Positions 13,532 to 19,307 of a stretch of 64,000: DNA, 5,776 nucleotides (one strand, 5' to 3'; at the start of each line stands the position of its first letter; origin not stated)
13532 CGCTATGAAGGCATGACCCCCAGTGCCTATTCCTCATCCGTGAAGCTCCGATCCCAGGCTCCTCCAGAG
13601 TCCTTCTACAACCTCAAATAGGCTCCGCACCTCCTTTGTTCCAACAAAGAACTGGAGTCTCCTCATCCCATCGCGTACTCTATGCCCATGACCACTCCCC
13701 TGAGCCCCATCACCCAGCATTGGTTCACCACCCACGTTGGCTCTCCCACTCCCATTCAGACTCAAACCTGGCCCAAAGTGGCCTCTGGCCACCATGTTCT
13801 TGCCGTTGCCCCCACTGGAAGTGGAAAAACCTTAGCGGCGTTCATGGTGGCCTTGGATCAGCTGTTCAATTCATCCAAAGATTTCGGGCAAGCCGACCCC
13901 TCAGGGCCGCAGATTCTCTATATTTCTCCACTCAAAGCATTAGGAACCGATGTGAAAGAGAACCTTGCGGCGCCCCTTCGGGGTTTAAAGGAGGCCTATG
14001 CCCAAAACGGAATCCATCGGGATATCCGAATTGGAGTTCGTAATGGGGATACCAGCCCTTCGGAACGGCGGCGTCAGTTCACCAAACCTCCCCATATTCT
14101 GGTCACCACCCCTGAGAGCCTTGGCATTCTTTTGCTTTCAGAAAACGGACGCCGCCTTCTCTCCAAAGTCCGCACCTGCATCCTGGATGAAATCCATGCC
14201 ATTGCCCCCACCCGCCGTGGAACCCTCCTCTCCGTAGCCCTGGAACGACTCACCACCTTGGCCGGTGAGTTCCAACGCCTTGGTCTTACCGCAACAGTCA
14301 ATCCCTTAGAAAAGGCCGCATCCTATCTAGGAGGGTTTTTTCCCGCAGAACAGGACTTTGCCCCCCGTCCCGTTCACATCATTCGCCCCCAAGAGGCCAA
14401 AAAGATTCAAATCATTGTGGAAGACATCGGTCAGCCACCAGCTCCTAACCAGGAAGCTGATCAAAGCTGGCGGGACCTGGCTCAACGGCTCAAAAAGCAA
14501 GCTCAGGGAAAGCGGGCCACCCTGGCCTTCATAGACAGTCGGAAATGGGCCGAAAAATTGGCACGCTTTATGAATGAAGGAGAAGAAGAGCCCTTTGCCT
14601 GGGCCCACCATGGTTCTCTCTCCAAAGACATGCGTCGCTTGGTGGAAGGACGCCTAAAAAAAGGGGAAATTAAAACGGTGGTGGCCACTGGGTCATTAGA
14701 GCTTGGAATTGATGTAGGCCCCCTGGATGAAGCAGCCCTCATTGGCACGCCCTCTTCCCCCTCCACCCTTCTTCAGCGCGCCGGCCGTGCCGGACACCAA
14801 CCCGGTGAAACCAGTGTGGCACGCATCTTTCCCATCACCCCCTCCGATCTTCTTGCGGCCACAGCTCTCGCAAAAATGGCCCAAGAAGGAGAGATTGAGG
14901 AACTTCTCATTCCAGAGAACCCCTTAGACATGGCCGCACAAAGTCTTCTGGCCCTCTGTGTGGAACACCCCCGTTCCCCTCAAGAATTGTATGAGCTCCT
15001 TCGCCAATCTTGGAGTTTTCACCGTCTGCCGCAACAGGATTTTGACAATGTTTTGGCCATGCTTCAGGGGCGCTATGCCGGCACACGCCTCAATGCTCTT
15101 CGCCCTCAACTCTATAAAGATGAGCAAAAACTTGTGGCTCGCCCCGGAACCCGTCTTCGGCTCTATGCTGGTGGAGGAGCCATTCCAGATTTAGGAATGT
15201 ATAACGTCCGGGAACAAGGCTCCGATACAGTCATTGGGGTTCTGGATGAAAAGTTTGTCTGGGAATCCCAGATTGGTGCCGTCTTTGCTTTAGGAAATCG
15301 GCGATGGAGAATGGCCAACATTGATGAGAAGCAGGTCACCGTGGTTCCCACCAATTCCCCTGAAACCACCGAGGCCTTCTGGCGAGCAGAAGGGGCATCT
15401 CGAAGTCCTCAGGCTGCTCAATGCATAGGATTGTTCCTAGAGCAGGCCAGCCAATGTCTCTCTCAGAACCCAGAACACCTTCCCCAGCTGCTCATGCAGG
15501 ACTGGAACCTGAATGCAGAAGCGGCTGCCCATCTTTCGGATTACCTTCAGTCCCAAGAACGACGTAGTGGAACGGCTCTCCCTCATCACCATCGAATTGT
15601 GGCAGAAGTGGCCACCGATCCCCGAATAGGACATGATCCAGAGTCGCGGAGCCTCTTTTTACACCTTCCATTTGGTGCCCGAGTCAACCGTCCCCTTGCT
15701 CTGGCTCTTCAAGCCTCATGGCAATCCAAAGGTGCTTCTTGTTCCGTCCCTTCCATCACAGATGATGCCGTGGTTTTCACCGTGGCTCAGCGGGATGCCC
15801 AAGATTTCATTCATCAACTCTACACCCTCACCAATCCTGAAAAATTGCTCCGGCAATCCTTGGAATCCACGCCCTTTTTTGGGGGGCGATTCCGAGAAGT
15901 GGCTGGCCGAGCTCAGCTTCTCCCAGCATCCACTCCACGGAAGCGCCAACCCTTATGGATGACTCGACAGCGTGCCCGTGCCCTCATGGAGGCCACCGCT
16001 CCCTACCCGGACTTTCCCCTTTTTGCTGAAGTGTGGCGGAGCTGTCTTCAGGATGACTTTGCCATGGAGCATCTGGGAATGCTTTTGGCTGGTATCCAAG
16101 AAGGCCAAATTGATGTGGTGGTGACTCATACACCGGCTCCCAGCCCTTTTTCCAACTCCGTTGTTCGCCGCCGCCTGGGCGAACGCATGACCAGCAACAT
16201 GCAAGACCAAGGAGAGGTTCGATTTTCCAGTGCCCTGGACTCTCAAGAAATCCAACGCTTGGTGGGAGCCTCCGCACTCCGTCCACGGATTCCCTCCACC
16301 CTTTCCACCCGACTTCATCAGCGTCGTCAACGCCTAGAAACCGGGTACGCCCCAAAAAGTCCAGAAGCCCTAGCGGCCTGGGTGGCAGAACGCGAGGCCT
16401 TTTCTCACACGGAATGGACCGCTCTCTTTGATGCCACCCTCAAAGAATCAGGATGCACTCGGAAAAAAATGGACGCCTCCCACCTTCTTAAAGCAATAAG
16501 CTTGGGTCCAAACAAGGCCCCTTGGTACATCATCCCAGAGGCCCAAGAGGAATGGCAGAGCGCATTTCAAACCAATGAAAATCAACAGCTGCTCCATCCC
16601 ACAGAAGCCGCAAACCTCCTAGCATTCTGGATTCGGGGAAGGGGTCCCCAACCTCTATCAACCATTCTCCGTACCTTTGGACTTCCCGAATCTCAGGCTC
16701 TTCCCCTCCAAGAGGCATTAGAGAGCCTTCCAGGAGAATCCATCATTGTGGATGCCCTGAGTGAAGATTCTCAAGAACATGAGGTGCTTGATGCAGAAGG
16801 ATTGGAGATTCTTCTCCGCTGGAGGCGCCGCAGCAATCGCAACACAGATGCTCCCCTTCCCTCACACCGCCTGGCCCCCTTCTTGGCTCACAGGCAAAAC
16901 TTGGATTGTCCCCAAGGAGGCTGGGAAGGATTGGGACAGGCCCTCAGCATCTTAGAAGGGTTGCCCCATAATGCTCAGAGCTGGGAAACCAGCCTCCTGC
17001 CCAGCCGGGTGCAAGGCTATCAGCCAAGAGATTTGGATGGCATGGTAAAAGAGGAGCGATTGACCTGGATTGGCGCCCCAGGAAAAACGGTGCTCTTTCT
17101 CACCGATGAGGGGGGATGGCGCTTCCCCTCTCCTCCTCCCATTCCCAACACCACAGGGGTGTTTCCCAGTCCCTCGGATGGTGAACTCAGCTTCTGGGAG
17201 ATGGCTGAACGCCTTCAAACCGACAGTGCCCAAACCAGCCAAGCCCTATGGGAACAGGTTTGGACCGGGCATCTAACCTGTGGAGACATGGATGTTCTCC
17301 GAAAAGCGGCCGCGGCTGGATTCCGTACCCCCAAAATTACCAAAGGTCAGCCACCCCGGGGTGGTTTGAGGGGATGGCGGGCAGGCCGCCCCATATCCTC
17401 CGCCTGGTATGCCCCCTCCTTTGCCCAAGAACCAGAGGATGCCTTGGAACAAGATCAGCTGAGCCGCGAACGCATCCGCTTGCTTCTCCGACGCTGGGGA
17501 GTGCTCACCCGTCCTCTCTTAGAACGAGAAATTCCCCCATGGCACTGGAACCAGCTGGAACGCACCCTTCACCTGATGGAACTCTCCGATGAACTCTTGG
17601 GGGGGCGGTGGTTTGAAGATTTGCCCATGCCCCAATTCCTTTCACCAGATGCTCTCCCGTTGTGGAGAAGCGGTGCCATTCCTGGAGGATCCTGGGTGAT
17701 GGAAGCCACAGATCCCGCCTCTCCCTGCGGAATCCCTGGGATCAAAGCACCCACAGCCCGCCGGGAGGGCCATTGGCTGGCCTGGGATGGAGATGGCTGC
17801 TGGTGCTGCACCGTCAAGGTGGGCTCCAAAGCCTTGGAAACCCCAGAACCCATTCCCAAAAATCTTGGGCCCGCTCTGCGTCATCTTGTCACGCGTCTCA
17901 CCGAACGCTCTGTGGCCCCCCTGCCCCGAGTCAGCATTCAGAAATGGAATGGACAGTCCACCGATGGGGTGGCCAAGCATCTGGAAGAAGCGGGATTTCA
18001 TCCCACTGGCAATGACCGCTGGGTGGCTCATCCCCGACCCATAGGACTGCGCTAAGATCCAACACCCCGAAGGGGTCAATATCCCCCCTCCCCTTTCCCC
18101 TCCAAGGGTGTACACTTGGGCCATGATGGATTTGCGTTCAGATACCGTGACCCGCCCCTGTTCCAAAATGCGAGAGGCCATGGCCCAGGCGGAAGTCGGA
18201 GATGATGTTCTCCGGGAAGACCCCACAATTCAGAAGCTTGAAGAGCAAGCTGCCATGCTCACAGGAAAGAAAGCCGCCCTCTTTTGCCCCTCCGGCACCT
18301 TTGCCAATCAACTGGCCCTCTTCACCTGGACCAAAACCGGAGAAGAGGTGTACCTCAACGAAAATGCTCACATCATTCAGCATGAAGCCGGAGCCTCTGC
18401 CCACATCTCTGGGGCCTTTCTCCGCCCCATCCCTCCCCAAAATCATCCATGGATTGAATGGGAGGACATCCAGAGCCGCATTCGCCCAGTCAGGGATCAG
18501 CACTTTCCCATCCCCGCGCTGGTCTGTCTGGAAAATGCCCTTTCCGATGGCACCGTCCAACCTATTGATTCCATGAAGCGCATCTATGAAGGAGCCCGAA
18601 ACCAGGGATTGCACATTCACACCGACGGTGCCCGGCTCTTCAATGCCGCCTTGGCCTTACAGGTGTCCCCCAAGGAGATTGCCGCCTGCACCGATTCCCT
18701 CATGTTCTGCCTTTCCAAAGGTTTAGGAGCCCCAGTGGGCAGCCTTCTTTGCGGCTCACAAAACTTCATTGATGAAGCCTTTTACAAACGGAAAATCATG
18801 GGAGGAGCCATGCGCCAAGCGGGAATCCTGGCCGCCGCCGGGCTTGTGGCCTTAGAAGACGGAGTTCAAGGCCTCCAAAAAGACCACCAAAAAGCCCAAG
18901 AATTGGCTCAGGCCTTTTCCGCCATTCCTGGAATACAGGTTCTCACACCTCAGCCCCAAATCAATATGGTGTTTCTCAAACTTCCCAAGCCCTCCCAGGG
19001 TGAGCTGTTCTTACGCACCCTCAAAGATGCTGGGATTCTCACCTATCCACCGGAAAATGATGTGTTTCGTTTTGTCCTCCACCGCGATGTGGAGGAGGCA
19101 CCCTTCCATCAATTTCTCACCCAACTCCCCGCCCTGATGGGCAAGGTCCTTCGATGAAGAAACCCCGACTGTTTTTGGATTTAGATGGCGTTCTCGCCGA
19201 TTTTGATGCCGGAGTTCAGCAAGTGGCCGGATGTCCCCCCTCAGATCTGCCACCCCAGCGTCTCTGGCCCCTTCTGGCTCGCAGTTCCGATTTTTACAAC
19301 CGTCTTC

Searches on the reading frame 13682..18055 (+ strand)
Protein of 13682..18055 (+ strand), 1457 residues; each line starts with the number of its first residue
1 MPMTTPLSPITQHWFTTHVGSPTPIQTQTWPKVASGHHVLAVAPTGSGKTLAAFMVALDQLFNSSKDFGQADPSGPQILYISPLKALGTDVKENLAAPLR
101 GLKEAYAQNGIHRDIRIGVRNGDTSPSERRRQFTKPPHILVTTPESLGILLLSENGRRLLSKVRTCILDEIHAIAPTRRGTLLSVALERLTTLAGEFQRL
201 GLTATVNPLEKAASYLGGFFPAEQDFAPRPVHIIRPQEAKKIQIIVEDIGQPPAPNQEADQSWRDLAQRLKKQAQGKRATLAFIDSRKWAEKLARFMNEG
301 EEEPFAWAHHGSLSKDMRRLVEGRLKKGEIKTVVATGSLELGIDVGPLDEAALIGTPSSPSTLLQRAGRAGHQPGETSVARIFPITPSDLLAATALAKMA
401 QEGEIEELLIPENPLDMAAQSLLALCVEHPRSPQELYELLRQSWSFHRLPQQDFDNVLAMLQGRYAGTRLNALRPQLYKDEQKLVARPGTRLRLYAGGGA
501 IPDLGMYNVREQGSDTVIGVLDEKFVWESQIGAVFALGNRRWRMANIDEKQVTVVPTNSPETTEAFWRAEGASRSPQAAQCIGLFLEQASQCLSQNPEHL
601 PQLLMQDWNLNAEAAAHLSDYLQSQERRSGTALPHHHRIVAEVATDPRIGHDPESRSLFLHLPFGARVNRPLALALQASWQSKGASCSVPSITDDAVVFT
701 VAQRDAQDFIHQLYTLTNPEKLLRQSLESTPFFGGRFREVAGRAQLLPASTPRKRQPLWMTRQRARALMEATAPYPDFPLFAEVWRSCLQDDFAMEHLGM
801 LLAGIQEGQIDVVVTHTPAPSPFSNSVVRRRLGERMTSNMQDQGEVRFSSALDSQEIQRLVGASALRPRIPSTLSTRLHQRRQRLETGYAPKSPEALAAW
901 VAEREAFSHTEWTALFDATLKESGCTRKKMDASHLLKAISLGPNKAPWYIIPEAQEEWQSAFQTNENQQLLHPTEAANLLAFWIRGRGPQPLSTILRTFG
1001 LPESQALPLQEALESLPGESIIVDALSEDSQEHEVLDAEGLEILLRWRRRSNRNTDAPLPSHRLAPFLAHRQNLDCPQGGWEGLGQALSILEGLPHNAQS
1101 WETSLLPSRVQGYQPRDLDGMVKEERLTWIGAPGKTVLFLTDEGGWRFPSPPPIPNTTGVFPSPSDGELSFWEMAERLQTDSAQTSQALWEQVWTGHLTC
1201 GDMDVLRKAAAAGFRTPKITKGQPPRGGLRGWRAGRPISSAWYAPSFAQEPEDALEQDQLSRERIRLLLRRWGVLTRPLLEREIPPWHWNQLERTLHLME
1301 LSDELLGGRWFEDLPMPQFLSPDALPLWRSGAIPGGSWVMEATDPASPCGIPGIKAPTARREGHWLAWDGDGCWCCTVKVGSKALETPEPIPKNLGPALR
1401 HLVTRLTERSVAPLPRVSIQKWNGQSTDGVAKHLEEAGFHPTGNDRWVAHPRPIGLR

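Call 39: search_protein_families(library=pfam, proteins=[window:13682-18055:+], max_evalue=0.0001)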
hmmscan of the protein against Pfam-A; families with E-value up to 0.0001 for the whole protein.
window:13682-18055:+ (1457 aa): 6 families
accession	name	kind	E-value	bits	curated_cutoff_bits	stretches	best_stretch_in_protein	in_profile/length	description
PF08494.16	DEAD_assoc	-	1.5e-39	136.2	23.5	1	633-824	1-191/191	DEAD/H associated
PF19306.5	WH_Lhr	-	6.4e-32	110.7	27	1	401-559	4-163/168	Large helicase-related protein, winged helix domain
PF00270.35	DEAD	-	5.1e-30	104.8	26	1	23-207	1-161/167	DEAD/DEAH box helicase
PF23234.1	WH4_Lhr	-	5.9e-13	48.7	27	1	1258-1328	5-75/87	Large helicase-related protein, winged-helix domain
PF00271.37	Helicase_C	-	6.2e-11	43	23.5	1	273-371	11-107/110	Helicase conserved C-terminal domain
PF04851.21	ResIII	-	2.8e-07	31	22.5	1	36-206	23-162/164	Type III restriction enzyme, res subunit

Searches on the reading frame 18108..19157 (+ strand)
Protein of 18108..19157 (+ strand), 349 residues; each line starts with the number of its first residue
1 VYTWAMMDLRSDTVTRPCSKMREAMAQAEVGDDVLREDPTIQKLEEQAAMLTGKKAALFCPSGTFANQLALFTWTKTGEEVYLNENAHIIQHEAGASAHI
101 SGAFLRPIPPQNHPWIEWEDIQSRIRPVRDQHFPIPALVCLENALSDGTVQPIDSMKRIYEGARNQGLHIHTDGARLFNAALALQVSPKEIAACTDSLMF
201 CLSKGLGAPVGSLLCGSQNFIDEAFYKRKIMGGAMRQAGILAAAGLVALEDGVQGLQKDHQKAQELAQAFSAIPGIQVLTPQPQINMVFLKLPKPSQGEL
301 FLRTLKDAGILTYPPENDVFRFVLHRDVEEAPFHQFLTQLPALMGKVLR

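Call 39: search_protein_families(library=pfam, proteins=[window:18108-19157:+], max_evalue=0.0001)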
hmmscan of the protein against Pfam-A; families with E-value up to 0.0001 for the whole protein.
window:18108-19157:+ (349 aa): 2 families
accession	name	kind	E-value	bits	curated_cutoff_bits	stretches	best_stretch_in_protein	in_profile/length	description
PF01212.27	Beta_elim_lyase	-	1.5e-95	320.3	27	1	8-291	1-286/288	Beta-eliminating lyase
PF01041.23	DegT_DnrJ_EryC1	-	2.3e-05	24.2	19.8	0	31-74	16-59/360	DegT/DnrJ/EryC1/StrS aminotransferase family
